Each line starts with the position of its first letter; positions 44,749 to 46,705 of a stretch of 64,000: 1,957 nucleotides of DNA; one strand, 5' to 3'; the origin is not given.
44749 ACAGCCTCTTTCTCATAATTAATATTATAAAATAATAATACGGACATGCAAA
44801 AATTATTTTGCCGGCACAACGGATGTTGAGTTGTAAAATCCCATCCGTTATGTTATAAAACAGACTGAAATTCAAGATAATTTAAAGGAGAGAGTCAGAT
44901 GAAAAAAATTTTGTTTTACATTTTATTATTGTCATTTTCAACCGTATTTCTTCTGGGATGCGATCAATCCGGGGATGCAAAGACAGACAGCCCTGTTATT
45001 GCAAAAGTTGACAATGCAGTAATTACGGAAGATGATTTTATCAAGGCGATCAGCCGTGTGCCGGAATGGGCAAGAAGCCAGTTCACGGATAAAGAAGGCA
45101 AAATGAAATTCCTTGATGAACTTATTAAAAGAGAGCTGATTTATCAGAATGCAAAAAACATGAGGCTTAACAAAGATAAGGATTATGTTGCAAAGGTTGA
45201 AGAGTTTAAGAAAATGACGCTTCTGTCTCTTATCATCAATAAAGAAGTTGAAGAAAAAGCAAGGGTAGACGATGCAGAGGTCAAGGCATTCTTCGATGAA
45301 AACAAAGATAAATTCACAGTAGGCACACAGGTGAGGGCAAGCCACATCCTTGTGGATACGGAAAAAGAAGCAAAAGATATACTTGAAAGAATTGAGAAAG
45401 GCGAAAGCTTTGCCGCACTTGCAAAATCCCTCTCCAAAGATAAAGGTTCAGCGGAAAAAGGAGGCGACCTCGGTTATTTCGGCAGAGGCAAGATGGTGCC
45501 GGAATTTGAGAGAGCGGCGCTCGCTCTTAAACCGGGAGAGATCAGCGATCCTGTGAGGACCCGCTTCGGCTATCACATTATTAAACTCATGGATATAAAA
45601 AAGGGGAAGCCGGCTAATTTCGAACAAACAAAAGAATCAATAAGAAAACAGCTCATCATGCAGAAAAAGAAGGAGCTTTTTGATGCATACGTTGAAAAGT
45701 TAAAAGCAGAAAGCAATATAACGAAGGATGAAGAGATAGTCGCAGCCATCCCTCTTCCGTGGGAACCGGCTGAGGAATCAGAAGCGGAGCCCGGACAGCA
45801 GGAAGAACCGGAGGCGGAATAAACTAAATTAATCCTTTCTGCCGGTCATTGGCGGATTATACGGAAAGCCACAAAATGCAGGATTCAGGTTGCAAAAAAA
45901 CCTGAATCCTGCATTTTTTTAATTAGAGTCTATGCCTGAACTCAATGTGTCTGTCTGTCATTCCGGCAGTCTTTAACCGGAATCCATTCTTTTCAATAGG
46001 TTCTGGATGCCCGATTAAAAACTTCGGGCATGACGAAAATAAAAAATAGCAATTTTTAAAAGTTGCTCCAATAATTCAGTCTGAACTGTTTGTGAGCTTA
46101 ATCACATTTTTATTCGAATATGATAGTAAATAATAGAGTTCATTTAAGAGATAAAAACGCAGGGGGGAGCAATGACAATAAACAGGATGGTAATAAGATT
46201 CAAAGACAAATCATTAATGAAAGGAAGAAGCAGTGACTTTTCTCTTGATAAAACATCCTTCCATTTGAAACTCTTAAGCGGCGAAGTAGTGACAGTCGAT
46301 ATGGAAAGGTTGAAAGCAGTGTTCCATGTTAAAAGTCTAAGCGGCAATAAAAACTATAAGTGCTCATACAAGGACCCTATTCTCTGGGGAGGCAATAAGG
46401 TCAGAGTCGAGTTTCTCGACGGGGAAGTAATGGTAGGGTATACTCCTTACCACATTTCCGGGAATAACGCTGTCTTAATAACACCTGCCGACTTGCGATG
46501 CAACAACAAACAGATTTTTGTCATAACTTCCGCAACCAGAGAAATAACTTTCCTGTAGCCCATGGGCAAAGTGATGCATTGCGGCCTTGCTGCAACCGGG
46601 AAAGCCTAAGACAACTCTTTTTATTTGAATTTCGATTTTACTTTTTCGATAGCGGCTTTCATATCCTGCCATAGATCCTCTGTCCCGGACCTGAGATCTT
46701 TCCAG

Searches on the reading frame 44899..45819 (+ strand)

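Call 39: search_protein_families(library=pfam, proteins=[window:44899-45819:+], max_evalue=1)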
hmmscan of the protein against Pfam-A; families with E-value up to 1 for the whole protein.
window:44899-45819:+ (307 aa): 8 families
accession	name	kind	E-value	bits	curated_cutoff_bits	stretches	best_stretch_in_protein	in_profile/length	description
PF13616.12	Rotamase_3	-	5.6e-28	98.3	22.5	1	142-233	13-115/116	PPIC-type PPIASE domain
PF00639.27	Rotamase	-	1.5e-27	96.8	21.7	1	153-232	17-97/97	PPIC-type PPIASE domain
PF13145.12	Rotamase_2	-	1e-22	81.6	27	1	123-246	1-121/121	PPIC-type PPIASE domain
PF13624.11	SurA_N_3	-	6.1e-09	36.3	27.2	1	3-99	15-115/162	SurA-like N-terminal domain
PF13623.11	SurA_N_2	-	3.8e-05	24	28.5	1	6-97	16-115/145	SurA-like N-terminal domain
PF22506.2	Cj1289-like_C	-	0.0023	18.5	27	1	127-155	3-31/91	Cj1289-like, C-terminal domain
PF09312.16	SurA_N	-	0.043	14.4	30.8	1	33-96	4-71/118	SurA N-terminal domain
PF13936.12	HTH_38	-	0.22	11.7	27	1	159-182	11-34/44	Helix-turn-helix domain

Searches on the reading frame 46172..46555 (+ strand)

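Call 39: search_protein_families(library=pfam, proteins=[window:46172-46555:+], max_evalue=1)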
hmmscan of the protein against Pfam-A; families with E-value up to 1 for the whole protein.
window:46172-46555:+ (128 aa): 1 family
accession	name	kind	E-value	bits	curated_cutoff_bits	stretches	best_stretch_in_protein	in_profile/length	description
PF22478.1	DUF6982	-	9e-22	78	24.5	1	4-126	3-131/134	Family of unknown function (DUF6982)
